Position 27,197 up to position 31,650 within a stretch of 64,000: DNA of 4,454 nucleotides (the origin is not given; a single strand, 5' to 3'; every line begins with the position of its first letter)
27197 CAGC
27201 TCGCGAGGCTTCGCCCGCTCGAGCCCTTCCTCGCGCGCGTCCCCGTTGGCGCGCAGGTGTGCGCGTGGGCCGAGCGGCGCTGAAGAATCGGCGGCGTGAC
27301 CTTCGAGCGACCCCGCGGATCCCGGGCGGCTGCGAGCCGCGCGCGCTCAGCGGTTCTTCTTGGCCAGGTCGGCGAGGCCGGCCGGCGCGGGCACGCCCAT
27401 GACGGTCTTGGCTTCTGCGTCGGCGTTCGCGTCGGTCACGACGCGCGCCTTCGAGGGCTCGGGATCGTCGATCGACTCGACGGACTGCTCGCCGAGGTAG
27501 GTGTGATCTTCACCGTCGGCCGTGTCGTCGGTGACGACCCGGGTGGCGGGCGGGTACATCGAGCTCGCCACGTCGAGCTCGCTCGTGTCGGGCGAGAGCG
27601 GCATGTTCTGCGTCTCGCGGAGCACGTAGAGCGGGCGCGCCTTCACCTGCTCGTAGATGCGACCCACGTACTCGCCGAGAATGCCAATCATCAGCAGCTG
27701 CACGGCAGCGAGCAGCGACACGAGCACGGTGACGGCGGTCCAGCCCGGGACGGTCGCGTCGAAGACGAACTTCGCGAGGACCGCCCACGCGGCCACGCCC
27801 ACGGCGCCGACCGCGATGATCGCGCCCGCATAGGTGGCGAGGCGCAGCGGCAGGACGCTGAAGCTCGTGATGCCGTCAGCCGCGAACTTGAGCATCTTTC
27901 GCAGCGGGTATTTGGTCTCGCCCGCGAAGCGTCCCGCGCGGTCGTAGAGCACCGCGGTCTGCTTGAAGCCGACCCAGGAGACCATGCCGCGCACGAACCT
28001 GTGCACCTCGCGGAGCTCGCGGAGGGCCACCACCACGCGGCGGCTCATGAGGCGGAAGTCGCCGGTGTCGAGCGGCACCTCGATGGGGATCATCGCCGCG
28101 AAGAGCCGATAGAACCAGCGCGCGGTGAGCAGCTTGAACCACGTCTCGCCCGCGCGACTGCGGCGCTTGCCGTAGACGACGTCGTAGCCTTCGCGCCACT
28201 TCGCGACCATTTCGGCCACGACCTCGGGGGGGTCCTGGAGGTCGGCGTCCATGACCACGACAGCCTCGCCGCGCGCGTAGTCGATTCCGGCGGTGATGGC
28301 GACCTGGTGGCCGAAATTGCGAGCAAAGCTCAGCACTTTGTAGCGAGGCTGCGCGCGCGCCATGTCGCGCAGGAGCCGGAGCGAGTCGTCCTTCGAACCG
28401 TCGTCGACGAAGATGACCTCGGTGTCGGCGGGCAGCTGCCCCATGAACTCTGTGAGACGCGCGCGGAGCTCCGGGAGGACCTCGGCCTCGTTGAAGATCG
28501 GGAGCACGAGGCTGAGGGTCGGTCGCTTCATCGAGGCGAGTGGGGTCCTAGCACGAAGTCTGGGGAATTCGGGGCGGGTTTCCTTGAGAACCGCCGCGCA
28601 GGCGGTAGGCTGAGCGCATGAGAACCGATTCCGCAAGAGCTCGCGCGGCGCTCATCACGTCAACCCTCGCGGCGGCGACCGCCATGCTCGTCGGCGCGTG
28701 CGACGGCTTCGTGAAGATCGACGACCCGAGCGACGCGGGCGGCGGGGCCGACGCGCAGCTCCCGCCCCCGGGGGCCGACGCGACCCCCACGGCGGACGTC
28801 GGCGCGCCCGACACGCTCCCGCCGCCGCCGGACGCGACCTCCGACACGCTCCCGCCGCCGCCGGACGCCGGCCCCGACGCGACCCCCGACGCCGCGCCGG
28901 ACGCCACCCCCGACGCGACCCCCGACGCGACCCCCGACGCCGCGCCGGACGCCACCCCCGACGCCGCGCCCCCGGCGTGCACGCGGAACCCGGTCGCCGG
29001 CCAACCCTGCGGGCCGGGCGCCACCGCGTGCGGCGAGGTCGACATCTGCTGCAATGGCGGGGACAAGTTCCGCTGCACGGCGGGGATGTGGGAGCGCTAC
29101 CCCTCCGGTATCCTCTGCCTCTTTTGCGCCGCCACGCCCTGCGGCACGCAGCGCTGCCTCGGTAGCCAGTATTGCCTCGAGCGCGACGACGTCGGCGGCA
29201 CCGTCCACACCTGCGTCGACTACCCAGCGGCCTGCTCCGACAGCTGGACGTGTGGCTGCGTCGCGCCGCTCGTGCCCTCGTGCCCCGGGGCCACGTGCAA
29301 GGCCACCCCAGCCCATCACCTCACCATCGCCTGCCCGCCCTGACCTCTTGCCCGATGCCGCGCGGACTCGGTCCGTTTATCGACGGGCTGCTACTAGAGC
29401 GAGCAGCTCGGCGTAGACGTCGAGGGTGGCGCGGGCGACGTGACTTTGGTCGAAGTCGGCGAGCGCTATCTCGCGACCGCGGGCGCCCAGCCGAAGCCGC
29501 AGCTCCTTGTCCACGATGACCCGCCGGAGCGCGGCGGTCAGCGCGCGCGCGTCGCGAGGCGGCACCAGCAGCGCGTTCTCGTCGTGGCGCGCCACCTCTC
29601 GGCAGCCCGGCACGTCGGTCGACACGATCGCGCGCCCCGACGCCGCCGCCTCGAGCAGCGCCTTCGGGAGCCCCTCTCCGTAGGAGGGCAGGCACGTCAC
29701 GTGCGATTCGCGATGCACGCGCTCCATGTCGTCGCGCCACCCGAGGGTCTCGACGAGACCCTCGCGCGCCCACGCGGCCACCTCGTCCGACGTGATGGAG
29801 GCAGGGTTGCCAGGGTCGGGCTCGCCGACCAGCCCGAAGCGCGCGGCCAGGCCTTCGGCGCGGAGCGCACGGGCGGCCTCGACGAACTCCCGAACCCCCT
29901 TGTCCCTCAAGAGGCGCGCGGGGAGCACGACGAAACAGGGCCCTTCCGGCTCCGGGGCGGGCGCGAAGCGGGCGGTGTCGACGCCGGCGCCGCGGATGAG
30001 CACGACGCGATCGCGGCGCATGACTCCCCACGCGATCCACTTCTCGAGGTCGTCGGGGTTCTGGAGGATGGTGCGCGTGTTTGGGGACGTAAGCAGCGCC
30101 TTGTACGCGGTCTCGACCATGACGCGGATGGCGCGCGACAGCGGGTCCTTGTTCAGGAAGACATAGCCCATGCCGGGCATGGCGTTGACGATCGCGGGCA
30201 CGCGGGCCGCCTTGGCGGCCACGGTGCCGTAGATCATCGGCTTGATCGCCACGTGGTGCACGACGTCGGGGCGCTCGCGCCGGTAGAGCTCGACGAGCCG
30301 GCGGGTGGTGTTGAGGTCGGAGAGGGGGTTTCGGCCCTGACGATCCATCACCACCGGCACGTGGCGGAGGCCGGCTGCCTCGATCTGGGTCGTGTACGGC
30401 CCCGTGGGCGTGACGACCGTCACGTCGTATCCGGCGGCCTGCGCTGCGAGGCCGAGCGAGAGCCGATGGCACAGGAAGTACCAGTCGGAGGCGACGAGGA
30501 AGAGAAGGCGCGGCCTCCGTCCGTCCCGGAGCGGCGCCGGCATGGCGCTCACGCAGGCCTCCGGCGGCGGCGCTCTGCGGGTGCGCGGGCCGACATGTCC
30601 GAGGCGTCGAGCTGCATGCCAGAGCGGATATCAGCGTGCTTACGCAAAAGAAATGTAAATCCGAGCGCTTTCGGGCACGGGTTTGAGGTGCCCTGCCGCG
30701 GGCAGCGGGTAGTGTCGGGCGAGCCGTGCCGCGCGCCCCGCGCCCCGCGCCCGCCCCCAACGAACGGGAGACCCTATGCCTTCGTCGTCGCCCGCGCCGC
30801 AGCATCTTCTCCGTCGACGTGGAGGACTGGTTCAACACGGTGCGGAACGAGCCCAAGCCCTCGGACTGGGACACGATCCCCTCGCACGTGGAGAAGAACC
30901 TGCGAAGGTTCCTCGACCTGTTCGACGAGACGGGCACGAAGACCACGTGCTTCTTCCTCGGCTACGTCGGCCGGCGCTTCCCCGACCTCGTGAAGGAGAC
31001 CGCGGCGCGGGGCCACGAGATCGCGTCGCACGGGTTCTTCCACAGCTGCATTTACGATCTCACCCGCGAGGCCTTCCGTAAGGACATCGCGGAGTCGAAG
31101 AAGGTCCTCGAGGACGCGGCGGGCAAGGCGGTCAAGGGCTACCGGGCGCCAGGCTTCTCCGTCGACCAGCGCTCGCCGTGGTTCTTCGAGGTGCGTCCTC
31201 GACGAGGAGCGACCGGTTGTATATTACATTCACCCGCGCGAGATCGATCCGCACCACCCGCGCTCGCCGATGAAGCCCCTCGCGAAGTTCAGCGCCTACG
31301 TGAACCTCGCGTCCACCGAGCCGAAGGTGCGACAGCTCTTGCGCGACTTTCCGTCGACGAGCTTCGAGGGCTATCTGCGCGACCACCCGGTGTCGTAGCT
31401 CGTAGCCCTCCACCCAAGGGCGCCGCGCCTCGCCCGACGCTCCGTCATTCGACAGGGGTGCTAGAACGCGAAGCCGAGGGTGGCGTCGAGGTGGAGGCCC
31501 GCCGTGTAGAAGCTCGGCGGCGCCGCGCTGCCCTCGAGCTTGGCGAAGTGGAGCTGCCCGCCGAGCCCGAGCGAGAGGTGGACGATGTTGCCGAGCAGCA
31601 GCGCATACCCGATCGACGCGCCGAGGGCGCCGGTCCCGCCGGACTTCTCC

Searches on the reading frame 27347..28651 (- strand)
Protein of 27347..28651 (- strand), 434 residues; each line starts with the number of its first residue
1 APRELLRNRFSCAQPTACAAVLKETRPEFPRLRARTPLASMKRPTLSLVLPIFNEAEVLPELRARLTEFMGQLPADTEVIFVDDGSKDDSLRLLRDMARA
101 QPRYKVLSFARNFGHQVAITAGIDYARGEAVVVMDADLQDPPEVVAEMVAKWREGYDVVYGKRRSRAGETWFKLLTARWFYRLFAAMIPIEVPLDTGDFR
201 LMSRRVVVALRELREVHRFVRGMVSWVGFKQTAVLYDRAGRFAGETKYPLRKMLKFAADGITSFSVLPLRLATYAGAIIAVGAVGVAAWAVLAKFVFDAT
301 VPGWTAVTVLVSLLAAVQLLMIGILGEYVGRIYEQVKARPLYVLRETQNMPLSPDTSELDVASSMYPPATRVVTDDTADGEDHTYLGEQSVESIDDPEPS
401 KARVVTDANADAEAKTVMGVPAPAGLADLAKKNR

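Call 6: search_protein_families(library=pfam, proteins=[window:27347-28651:-], max_evalue=0.001)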
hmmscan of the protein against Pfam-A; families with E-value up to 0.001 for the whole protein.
window:27347-28651:- (434 aa): 1 family
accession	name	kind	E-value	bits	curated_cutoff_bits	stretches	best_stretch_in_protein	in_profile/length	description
PF00535.33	Glycos_transf_2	-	4.7e-32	111.7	23.3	1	47-207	1-164/168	Glycosyl transferase family 2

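Call 37: search_solved_structures(query=window:27350-28531:-, max_evalue=0.00001)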
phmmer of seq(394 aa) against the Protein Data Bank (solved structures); distinct sequences matched with E-value up to 0.00001: 10.
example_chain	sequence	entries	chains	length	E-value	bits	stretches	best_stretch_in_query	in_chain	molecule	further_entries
5ekp_C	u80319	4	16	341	1.2e-98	333.8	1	6-308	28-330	Uncharacterized glycosyltransferase sll0501 | Glycosyltransferase sll0501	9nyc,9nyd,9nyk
9nye_A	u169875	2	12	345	1.3e-98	333.8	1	6-308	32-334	Glycosyltransferase sll0501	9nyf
5eke_A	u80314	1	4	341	1.6e-97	330.1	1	6-308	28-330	Uncharacterized glycosyltransferase sll0501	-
9hwj_A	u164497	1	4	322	6.9e-48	166.8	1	6-307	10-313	Undecaprenyl-phosphate 4-deoxy-4-formamido-L-arabinose transferase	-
9bhc_C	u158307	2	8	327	4.6e-42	147.7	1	6-316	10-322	Undecaprenyl-phosphate 4-deoxy-4-formamido-L-arabinose transferase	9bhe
8vxh_A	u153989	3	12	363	6.8e-42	147.1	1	6-316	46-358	Undecaprenyl-phosphate 4-deoxy-4-formamido-L-arabinose transferase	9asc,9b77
5mlz_A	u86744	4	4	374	2e-14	56.7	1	6-130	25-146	Dolichol monophosphate mannose synthase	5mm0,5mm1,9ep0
2z87_A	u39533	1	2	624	7e-10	41.8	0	4-114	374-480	Chondroitin synthase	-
2z86_A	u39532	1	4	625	7e-10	41.8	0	4-114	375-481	Chondroitin synthase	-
3bcv_A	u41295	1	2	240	1.7e-07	33.9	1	4-98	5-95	Putative glycosyltransferase protein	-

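Call 38: search_protein_families(library=ncbifam, proteins=[window:27347-28528:-], max_evalue=0.00001)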
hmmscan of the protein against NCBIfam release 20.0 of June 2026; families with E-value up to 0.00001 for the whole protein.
window:27347-28528:- (393 aa): 12 families
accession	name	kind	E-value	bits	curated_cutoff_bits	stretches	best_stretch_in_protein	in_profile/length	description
NF047588.1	GlcsyltransPgfSStrep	equivalog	2.5e-82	276.5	500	1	5-306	3-305/308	glycosyltransferase PgfS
NF007986.1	PRK10714.1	equivalog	3.1e-50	171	529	1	5-305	8-310/316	undecaprenyl-phosphate 4-deoxy-4-formamido-L-arabinose transferase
TIGR03937.1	PgaC_IcaA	equivalog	2.3e-14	53.2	422.3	1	3-112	45-151/407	poly-beta-1,6-N-acetyl-D-glucosamine synthase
NF041875.1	EPS_EpsD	equivalog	2.3e-12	47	370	1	5-118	1-111/325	exopolysaccharide biosynthesis glycosyltransferase EpsD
NF007482.0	PRK10073.1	equivalog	6.5e-11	41.8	423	1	3-103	6-102/334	glycosyltransferase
TIGR04283.1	glyco_like_mftF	equivalog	9.9e-11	41.6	182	1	5-149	1-127/221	TIGR04283 family arsenosugar biosynthesis glycosyltransferase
NF058614.1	PPMAGASynPpgS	equivalog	5.8e-10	39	370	1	7-126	4-117/226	polyprenyl-phospho-N-acetylgalactosaminyl synthase PpgS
TIGR04242.1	nodulat_NodC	equivalog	2.9e-08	33.1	550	1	3-113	48-158/395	chitooligosaccharide synthase NodC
NF050050.1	ProtGlycPglI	equivalog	1.1e-07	31.5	500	1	3-120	2-117/306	GalNAc(5)-diNAcBac-PP-undecaprenol beta-1,3-glucosyltransferase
NF047683.1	TeichurnBiosyTuaG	equivalog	2.7e-07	30.5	400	1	2-100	5-100/252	teichuronic acid biosynthesis protein TuaG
NF010496.0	PRK13915.1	equivalog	3.9e-06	26.2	262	1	4-110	32-141/307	glucosyl-3-phosphoglycerate synthase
TIGR03469.1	HpnB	hypoth_equivalog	6.2e-06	25.5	379.25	0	3-148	44-197/386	hopene-associated glycosyltransferase HpnB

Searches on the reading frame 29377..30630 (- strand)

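Call 6: search_protein_families(library=pfam, proteins=[window:29377-30630:-], max_evalue=0.001)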
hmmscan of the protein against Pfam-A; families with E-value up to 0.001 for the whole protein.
window:29377-30630:- (417 aa): 6 families
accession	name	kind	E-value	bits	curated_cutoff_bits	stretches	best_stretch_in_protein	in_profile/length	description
PF13692.12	Glyco_trans_1_4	-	1.6e-26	93.7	27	1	236-372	6-140/142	Glycosyl transferases group 1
PF00534.26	Glycos_transf_1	-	2.4e-24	86.2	26.4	1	224-387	8-171/172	Glycosyl transferases group 1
PF13477.12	Glyco_trans_4_2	-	1.7e-16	61.1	23.4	1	41-177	1-130/139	Glycosyl transferase 4-like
PF13579.12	Glyco_trans_4_4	-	9.3e-13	49.2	29.7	1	59-212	10-155/158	Glycosyl transferase 4-like domain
PF13439.12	Glyco_transf_4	-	1.1e-10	42.3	28.5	1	59-148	11-101/170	Glycosyltransferase Family 4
PF13524.12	Glyco_trans_1_2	-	1.8e-08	34.9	25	1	247-403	3-143/144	Glycosyl transferase-like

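Call 38: search_protein_families(library=ncbifam, proteins=[window:29377-30552:-], max_evalue=0.00001)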
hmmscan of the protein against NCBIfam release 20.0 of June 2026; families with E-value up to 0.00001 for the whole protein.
window:29377-30552:- (391 aa): 16 families
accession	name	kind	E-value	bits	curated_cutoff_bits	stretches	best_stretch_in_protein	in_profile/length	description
TIGR03088.1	stp2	hypoth_equivalog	2.5e-27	95.9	409.05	1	74-384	61-374/374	TIGR03088 family PEP-CTERM/XrtA system glycosyltransferase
NF041876.1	EPS_EpsE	equivalog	5.9e-27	94.9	400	1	182-374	186-387/389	exopolysaccharide biosynthesis GT4 family glycosyltransferase EpsE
NF038229.1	Glyco4_Geo_Pelo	equivalog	1.4e-18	67.1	400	1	79-384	40-337/338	GPMC system family 4 glycosyltransferase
TIGR04005.1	wcaL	equivalog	9.6e-13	47.8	537.6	1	187-375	202-398/406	colanic acid biosynthesis glycosyltransferase WcaL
TIGR03999.1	thiol_BshA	equivalog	1.9e-12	46.8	273.7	1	235-384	228-374/375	N-acetyl-alpha-D-glucosaminyl L-malate synthase BshA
TIGR02149.1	glgA_Coryne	subfamily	2.3e-12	46.8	302.4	1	207-383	206-390/391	glycogen synthase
NF050056.1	ProtGlycPglH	equivalog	1e-11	44.6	600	1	259-383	229-353/354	GalNAc-alpha-(1->4)-GalNAc-alpha-(1->3)-diNAcBac-PP-undecaprenol alpha-1,4-N-acetyl-D-galactosaminyltransferase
NF047684.1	TeichurnBiosyTuaC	equivalog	8.8e-11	41.3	550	1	207-383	221-389/391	teichuronic acid biosynthesis protein TuaC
TIGR04047.1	MSMEG_0565_glyc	hypoth_equivalog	5.6e-10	38.8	259.85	1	274-381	268-372/373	MSMEG_0565 family glycosyltransferase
TIGR03449.1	mycothiol_MshA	equivalog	8.2e-10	38.1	462.5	1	274-384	295-404/406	D-inositol-3-phosphate glycosyltransferase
TIGR04063.1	stp3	hypoth_equivalog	1.7e-09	37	442.05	1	299-384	311-396/397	TIGR04063 family PEP-CTERM/XrtA system glycosyltransferase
NF038295.1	EPS_HpsP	equivalog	7.9e-09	35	550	1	208-383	210-387/388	hormogonium polysaccharide biosynthesis glycosyltransferase HpsP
NF050063.1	ProtGlycPglJ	equivalog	1.9e-08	33.9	500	1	281-378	264-361/363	N-acetylgalactosamine-N,N'-diacetylbacillosaminyl-diphospho-undecaprenol 4-alpha-N-acetylgalactosaminyltransferase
TIGR02472.1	sucr_P_syn_N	equivalog_domain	5.2e-07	28.8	576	1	292-367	350-425/439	sucrose-phosphate synthase, putative, glycosyltransferase domain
NF007640.0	PRK10307.1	subfamily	2.5e-06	26.7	276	1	295-375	319-399/411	WcaI family glycosyltransferase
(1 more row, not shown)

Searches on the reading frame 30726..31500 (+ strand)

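Call 38: search_protein_families(library=ncbifam, proteins=[window:30726-31500:+], max_evalue=0.00001)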
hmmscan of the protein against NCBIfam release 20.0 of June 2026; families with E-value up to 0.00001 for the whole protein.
window:30726-31500:+ (258 aa): 7 families
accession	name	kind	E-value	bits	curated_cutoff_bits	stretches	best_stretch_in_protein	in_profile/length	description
TIGR03006.1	pepcterm_polyde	equivalog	9.4e-44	149.6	276.2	1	28-160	3-137/272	XrtA system polysaccharide deacetylase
TIGR02764.1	spore_ybaN_pdaB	equivalog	9.8e-14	51.6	237.4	1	55-148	17-110/191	polysaccharide deacetylase family sporulation protein PdaB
NF045821.1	PgAcgDacpgdA1_Bac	equivalog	1.7e-10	40.3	400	1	61-143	105-187/282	peptidoglycan-N-acetylglucosamine deacetylase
TIGR04243.1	nodulat_NodB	equivalog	9.7e-10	38.3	240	1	61-142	19-101/197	chitooligosaccharide deacetylase NodB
TIGR02873.1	spore_ylxY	hypoth_equivalog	7.4e-07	28.7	391.5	1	56-145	97-186/268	probable sporulation protein, polysaccharide deacetylase family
TIGR03212.1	uraD_N-term-dom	equivalog_domain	1.5e-06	27.5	424.6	1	60-139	80-159/297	allantoinase PuuE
TIGR02884.1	spore_pdaA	equivalog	1.7e-06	27.9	298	1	60-142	53-135/224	delta-lactam-biosynthetic de-N-acetylase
